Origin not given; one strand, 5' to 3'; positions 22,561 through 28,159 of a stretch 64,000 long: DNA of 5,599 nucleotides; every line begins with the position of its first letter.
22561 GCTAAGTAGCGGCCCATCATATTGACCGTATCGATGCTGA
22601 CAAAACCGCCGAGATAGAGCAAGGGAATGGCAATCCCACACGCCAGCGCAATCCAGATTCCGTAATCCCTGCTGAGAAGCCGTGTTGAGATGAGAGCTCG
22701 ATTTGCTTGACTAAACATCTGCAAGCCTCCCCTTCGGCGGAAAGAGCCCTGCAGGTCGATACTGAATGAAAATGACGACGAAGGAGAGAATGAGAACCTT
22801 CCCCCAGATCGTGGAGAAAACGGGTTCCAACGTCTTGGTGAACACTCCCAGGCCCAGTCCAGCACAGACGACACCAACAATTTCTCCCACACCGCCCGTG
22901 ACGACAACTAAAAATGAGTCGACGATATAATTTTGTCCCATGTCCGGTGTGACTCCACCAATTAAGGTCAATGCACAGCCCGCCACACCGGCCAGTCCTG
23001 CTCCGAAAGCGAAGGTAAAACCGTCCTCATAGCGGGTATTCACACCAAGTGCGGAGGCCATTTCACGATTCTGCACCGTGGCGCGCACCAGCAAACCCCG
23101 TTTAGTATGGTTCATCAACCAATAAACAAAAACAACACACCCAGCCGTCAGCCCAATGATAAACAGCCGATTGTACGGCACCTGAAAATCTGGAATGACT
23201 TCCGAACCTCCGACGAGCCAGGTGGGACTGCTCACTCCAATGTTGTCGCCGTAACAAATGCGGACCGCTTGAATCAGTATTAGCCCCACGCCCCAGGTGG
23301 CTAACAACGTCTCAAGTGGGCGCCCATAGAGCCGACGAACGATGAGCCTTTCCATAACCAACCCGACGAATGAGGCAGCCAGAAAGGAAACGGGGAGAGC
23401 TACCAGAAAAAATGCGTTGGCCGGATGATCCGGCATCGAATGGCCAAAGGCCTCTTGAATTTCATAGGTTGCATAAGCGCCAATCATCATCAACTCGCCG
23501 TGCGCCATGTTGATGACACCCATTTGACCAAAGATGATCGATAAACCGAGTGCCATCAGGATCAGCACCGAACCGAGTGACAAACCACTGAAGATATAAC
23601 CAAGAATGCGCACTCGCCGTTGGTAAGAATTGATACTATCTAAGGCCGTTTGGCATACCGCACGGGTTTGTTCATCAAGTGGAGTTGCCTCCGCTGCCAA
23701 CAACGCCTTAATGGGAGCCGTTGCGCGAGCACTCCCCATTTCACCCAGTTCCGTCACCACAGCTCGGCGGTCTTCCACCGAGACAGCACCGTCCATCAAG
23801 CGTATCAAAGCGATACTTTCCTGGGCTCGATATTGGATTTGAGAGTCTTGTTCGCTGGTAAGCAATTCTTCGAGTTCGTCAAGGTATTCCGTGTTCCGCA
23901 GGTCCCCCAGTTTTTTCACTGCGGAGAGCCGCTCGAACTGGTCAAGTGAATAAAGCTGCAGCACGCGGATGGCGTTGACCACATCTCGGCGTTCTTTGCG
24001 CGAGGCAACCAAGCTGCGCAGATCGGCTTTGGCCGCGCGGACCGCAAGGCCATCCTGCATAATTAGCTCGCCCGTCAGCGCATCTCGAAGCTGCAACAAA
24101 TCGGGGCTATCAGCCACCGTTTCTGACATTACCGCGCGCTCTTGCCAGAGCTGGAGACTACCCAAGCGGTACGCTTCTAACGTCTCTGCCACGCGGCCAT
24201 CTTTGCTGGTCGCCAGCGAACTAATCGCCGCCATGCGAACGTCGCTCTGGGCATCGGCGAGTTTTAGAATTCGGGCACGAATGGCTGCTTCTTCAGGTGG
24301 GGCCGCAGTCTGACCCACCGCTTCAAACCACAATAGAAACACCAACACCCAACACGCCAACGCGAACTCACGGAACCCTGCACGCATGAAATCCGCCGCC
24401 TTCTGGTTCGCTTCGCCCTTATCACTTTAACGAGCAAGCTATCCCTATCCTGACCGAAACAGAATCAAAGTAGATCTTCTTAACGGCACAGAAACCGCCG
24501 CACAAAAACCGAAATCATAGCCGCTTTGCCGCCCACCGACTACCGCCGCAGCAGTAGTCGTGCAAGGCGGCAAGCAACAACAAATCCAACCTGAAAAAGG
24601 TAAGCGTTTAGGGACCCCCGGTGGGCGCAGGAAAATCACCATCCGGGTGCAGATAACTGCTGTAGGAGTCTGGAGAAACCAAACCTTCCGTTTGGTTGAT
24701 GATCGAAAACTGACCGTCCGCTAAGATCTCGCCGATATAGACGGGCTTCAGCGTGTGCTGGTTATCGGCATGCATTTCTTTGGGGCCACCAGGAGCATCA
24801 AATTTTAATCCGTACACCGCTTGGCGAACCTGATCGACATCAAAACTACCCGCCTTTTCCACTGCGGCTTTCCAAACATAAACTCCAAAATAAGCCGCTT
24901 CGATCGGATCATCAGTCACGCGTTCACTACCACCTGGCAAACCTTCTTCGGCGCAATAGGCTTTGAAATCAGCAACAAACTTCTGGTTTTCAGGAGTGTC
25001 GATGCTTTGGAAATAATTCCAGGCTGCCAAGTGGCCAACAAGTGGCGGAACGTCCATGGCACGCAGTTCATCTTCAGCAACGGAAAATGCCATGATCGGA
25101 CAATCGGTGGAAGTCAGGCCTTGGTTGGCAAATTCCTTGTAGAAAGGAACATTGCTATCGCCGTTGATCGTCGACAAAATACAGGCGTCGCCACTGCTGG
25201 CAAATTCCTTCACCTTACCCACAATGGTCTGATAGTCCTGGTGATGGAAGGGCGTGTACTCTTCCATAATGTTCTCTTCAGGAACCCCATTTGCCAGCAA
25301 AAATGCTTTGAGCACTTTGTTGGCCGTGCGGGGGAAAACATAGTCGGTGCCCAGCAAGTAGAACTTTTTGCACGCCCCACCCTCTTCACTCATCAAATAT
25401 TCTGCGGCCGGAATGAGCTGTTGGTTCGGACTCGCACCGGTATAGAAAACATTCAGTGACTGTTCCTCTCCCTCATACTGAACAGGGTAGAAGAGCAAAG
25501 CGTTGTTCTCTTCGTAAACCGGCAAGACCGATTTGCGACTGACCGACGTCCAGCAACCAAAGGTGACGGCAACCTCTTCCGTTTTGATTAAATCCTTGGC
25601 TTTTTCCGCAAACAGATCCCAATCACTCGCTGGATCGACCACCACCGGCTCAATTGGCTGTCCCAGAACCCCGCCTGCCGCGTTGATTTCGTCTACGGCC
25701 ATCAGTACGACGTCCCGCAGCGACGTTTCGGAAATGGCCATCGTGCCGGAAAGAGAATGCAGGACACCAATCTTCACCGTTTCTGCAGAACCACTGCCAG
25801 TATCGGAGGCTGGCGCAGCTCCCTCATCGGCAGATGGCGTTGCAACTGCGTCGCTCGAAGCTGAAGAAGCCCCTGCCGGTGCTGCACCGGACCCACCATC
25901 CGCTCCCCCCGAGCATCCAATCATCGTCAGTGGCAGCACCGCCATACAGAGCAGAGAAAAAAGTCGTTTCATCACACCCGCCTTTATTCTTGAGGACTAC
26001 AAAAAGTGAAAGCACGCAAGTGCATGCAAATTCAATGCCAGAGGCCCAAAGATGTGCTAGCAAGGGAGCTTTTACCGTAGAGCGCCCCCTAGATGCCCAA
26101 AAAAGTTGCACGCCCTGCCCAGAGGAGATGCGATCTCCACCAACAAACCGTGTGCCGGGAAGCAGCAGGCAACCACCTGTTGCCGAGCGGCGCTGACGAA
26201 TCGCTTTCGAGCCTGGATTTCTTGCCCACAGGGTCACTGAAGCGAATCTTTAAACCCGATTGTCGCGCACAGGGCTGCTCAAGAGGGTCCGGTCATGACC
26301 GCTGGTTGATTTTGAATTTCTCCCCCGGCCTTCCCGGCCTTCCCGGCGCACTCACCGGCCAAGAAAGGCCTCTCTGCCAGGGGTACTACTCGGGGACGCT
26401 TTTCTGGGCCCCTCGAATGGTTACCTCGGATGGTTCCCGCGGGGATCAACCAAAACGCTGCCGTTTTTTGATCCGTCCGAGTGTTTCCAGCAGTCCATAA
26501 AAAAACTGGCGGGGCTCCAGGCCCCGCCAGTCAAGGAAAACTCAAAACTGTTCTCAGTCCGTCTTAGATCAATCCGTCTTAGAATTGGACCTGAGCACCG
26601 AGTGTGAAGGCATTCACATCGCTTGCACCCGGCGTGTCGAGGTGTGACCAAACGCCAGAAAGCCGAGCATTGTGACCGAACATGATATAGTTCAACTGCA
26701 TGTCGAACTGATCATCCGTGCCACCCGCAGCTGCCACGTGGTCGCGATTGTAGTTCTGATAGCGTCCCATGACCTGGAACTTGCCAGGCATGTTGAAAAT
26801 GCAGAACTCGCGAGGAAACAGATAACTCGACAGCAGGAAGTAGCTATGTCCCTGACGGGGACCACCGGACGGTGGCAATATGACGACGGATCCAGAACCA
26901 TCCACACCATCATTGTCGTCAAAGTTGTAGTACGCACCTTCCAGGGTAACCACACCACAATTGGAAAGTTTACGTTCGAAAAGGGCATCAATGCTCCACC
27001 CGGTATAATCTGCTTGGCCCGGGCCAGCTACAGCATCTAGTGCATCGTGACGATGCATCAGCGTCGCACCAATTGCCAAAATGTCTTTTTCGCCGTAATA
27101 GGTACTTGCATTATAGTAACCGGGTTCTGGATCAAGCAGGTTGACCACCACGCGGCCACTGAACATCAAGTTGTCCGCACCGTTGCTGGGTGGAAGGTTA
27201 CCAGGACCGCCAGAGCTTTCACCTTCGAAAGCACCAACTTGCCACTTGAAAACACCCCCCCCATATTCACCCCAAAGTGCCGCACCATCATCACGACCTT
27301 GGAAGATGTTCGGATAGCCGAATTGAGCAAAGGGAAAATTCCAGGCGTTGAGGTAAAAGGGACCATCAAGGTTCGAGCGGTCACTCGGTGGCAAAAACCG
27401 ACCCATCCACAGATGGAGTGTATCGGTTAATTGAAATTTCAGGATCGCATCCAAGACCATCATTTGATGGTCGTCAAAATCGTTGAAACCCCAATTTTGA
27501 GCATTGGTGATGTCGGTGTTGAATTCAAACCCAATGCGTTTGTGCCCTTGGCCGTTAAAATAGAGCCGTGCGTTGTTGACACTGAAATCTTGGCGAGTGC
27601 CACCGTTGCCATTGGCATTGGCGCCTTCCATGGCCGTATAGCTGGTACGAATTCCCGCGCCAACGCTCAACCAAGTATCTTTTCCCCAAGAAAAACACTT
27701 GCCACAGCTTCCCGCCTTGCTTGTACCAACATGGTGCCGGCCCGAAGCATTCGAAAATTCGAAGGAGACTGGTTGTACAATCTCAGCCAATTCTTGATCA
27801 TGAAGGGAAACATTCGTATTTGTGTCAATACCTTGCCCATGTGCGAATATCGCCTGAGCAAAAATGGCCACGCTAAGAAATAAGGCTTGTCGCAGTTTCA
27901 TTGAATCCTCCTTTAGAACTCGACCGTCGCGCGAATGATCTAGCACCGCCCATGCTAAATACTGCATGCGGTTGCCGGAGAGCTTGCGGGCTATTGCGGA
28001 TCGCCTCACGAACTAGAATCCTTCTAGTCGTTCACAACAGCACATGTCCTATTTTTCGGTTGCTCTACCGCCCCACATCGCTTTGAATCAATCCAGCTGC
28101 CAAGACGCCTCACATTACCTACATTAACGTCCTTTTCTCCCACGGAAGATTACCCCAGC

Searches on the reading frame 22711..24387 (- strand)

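Call 8: search_protein_families(library=pfam, proteins=[window:22711-24387:-], max_evalue=0.01)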
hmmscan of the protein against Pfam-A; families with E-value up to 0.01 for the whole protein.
window:22711-24387:- (558 aa): 3 families
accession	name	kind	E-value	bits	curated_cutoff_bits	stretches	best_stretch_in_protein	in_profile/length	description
PF02653.21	BPD_transp_2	-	7e-42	143.9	26.8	1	265-539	2-266/269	Branched-chain amino acid transport system / permease component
PF03130.22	HEAT_PBS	-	8.8e-07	29.3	20.9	0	207-231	2-26/27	PBS lyase HEAT-like repeat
PF13646.12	HEAT_2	-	9.4e-07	29.5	27.7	0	153-193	48-88/88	HEAT repeats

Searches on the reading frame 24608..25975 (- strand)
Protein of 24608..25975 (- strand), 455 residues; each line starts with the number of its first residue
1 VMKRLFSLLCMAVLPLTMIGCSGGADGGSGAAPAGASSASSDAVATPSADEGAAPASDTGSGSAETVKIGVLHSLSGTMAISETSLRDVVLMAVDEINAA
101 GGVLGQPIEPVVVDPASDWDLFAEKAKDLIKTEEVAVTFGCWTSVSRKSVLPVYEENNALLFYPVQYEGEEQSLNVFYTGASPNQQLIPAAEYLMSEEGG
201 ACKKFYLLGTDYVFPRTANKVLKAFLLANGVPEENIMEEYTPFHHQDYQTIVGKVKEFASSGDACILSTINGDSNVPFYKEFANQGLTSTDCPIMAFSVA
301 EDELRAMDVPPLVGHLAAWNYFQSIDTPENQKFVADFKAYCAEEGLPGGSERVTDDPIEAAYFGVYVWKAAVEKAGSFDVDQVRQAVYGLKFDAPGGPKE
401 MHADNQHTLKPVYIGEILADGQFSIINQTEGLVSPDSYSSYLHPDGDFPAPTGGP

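Call 8: search_protein_families(library=pfam, proteins=[window:24608-25975:-], max_evalue=0.01)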
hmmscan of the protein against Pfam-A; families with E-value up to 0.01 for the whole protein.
window:24608-25975:- (455 aa): 2 families
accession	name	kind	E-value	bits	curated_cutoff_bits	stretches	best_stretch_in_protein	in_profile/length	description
PF13433.12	Peripla_BP_5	-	2.8e-158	527.2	27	1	67-442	1-361/363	Periplasmic binding protein domain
PF13458.12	Peripla_BP_6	-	3.1e-77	261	31.7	1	66-421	1-342/343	Periplasmic binding protein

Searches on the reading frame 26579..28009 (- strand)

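Call 8: search_protein_families(library=pfam, proteins=[window:26579-28009:-], max_evalue=0.01)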
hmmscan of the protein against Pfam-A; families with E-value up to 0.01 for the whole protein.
window:26579-28009:- (476 aa): 1 family
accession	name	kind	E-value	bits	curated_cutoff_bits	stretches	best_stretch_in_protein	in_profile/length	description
PF07396.17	Porin_O_P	-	9.2e-05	22.3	20.9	1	118-208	5-91/370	Phosphate-selective porin O and P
